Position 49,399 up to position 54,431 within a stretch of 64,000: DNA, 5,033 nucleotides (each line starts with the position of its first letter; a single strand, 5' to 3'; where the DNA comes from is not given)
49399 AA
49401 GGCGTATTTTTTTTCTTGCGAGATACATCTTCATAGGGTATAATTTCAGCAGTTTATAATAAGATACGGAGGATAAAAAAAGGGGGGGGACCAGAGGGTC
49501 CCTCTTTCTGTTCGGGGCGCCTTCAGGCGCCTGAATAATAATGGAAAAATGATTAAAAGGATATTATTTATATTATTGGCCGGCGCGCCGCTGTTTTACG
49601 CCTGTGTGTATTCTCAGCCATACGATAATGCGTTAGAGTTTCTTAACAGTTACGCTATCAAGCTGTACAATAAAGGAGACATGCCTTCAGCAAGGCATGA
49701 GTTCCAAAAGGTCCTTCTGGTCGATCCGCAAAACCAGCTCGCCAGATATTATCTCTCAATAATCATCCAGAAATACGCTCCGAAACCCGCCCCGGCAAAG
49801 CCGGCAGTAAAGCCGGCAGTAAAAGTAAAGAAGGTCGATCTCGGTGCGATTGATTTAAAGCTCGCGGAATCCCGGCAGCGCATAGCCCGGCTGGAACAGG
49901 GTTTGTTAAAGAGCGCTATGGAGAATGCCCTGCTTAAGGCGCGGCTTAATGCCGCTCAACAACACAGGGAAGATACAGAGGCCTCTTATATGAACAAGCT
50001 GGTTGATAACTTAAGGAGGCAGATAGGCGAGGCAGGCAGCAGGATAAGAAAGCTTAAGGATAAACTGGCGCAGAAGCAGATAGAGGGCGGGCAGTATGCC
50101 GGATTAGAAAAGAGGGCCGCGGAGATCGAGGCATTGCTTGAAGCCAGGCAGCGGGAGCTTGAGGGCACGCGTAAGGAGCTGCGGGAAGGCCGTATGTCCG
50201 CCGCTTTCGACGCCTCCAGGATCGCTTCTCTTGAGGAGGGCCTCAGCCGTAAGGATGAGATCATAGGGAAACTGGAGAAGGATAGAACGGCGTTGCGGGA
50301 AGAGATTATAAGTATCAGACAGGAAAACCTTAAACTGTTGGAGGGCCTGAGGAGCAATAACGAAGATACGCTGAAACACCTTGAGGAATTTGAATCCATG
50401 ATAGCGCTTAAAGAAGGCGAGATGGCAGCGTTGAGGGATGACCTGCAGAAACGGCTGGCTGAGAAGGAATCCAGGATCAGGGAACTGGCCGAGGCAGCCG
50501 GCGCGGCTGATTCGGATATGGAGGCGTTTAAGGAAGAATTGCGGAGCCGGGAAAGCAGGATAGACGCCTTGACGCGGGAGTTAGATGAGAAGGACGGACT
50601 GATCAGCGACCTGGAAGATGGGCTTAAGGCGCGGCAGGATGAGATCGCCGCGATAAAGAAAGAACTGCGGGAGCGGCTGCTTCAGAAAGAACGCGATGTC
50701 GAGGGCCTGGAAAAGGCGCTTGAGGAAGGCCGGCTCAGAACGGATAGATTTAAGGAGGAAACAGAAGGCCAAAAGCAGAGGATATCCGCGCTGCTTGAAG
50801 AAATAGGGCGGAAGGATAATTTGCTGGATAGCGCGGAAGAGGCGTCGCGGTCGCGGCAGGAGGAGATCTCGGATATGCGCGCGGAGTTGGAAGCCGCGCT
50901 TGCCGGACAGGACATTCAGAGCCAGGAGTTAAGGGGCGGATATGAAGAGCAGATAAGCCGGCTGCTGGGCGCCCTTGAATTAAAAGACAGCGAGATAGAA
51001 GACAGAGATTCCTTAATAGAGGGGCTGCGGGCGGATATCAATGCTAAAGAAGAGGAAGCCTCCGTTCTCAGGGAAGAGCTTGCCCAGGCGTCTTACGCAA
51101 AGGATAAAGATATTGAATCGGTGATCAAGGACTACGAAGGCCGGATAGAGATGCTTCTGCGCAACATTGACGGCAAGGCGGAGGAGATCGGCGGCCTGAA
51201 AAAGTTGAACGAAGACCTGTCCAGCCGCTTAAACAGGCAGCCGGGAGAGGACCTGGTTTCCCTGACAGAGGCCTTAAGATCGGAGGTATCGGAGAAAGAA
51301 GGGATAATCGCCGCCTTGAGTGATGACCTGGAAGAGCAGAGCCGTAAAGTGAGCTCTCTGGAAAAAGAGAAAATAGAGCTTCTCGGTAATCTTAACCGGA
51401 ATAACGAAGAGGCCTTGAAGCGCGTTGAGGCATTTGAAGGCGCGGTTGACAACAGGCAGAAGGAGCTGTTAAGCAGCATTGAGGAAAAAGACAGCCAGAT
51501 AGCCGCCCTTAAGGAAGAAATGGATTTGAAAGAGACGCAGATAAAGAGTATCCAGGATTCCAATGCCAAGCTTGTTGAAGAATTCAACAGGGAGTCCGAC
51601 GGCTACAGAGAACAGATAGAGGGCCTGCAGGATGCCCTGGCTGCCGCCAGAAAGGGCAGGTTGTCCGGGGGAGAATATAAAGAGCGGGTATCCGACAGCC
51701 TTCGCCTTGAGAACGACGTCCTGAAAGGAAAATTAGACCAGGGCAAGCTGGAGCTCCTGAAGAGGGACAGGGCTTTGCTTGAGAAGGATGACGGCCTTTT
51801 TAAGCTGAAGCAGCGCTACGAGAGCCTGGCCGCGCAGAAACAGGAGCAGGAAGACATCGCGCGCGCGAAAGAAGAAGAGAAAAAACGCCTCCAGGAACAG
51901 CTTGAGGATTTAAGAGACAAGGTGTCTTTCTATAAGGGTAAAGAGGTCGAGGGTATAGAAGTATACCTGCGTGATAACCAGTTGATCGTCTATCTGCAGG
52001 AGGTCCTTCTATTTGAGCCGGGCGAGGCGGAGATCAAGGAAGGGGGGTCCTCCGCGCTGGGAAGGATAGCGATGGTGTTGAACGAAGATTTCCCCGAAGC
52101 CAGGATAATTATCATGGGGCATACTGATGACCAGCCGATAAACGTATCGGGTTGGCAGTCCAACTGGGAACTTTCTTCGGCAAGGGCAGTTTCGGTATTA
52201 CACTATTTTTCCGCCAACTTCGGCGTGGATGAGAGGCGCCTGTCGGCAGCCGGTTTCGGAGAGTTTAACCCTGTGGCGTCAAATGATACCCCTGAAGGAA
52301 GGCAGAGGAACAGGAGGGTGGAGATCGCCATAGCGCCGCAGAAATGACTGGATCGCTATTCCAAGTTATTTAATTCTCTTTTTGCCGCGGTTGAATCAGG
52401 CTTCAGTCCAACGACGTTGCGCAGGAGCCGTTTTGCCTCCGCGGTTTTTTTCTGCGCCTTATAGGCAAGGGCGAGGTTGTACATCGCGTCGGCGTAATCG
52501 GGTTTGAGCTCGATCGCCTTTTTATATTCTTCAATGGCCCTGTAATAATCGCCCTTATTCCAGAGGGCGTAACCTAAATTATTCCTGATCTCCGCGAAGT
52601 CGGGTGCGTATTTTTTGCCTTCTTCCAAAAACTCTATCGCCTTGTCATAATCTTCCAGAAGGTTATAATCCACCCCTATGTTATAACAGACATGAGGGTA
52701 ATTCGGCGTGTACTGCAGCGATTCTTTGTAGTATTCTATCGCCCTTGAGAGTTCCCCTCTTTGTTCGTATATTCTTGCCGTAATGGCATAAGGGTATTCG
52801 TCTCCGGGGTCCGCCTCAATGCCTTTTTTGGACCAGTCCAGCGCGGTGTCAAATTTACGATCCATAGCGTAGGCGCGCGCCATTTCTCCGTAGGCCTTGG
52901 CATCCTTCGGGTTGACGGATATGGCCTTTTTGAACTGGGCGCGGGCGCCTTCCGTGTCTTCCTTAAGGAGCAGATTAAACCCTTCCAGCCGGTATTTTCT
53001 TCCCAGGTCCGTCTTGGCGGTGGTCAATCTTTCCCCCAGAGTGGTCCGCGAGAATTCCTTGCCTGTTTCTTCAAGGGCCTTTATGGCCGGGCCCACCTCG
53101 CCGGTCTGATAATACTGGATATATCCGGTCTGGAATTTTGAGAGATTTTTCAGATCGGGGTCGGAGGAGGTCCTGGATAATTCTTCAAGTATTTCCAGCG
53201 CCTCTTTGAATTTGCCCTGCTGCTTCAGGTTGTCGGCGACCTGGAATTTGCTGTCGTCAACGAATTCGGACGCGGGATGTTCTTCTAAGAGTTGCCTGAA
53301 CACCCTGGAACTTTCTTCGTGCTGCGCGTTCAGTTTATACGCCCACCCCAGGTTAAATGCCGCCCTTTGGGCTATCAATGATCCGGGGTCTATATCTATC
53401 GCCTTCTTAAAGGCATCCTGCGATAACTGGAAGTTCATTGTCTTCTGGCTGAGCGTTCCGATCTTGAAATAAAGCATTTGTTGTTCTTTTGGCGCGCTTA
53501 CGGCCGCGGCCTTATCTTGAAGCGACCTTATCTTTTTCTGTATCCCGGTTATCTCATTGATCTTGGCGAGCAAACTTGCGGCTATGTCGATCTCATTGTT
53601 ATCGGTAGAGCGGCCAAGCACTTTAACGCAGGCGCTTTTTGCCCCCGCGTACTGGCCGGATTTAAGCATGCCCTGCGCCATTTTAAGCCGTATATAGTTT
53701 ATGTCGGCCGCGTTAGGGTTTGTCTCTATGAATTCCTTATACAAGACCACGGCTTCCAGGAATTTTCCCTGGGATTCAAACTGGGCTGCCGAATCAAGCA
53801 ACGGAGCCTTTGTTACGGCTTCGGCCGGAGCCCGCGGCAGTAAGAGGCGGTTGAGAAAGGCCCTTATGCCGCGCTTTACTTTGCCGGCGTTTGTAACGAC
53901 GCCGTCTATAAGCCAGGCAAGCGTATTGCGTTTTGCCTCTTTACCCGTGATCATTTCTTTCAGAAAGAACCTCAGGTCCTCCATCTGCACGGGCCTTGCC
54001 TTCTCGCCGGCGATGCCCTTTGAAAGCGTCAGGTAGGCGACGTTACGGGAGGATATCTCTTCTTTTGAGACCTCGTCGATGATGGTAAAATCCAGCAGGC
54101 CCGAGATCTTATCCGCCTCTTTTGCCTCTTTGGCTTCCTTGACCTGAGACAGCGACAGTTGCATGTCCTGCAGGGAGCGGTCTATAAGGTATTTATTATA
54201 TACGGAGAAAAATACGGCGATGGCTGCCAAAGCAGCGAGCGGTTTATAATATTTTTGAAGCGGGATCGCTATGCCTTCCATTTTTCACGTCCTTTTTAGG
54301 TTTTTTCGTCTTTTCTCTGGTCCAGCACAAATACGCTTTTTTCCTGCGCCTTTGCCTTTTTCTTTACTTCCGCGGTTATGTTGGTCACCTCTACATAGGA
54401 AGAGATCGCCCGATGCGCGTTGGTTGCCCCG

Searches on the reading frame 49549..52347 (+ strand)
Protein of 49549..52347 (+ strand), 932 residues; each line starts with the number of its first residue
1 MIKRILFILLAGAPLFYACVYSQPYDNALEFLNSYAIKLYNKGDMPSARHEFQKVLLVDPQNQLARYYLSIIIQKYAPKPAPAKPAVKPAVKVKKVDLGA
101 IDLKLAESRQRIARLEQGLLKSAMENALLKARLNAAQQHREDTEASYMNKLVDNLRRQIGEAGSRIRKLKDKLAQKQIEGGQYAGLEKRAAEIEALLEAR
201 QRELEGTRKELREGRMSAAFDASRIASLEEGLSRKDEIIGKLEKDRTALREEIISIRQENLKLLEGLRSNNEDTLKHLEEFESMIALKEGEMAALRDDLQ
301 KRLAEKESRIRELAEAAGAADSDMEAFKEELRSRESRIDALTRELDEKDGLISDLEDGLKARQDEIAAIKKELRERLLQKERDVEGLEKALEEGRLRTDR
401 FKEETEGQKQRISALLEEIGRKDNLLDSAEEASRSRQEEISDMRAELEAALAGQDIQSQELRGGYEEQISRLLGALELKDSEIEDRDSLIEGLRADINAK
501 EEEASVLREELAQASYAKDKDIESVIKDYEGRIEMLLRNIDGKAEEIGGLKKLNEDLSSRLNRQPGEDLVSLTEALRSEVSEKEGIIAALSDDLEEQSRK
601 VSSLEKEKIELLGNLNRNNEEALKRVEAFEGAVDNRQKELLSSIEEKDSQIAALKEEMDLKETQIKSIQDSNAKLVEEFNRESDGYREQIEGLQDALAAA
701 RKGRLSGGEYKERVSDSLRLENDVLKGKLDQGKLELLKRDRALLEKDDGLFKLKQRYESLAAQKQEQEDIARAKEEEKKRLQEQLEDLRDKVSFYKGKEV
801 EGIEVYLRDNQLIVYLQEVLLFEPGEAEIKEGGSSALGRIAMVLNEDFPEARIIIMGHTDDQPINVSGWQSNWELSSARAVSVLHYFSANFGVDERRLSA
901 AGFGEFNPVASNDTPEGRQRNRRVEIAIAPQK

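Call 64: search_protein_families(library=pfam, proteins=[window:49549-52347:+], max_evalue=0.00001)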
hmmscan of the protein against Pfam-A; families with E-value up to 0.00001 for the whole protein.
window:49549-52347:+ (932 aa): 1 family
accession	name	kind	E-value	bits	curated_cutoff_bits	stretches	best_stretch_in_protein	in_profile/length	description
PF00691.25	OmpA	-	2.6e-19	69.8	27.2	1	821-922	1-98/98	OmpA family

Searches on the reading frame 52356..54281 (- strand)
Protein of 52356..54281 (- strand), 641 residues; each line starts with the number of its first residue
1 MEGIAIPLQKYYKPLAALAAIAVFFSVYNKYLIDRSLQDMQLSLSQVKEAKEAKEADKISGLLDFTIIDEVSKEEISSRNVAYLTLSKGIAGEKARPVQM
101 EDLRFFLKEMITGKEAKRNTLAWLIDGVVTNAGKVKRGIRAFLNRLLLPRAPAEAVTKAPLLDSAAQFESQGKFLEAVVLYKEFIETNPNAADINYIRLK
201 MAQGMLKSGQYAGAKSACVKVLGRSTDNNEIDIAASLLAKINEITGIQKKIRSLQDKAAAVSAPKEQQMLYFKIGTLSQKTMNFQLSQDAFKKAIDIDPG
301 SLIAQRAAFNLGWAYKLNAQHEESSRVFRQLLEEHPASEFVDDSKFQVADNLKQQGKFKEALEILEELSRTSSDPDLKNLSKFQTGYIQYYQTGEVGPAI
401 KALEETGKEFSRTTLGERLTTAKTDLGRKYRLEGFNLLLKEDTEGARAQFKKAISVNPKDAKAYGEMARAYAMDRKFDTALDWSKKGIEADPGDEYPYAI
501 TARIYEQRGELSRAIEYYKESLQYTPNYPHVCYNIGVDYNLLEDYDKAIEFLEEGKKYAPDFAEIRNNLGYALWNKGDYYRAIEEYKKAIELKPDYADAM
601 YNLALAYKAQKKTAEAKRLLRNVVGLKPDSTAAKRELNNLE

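Call 64: search_protein_families(library=pfam, proteins=[window:52356-54281:-], max_evalue=0.00001)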
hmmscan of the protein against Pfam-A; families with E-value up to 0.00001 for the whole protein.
window:52356-54281:- (641 aa): 18 families
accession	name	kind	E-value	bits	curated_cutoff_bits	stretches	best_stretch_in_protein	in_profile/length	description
PF07719.23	TPR_2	-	4.1e-37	123.7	27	1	563-596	1-34/34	Tetratricopeptide repeat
PF13181.12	TPR_8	-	4.6e-35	117.2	25.7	1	563-596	1-34/34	Tetratricopeptide repeat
PF14559.12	TPR_19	-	1.1e-34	118.9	25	2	576-634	4-62/68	Tetratricopeptide repeat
PF00515.34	TPR_1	-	8.8e-32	108.1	27.8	1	563-596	1-34/34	Tetratricopeptide repeat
PF13414.12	TPR_11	-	6.2e-29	99.9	26.8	1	576-610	7-41/42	TPR repeat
PF13431.12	TPR_17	-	1.8e-25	87.5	24.4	1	586-617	2-33/34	Tetratricopeptide repeat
PF13428.12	TPR_14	-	2.8e-25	86.7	23.5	0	566-604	4-42/44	Tetratricopeptide repeat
PF13432.12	TPR_16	-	6.2e-22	78.1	32.7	2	568-626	2-60/65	Tetratricopeptide repeat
PF13424.12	TPR_12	-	1.4e-21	76.9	30.1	1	562-621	2-69/77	Tetratricopeptide repeat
PF13174.12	TPR_6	-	1.3e-19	69.8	26.3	0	598-630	1-33/33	Tetratricopeptide repeat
PF13374.12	TPR_10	-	2.9e-14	53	27.5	0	597-624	2-29/42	Tetratricopeptide repeat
PF24575.1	TPR_Slam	-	1.1e-13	52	35.2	0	165-216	54-102/104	Surface lipoprotein assembly modifier, N-terminal TPR repeats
PF13176.12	TPR_7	-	3.9e-13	48.8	27.9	0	502-522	6-26/36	Tetratricopeptide repeat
PF25063.1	ARM_TT21_C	-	1.1e-09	39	35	0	442-568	70-203/209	Tetratricopeptide repeat protein 21 C-terminal ARM domain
PF12895.13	ANAPC3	-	4.5e-09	36.9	27.2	0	544-622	4-81/82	Anaphase-promoting complex, cyclosome, subunit 3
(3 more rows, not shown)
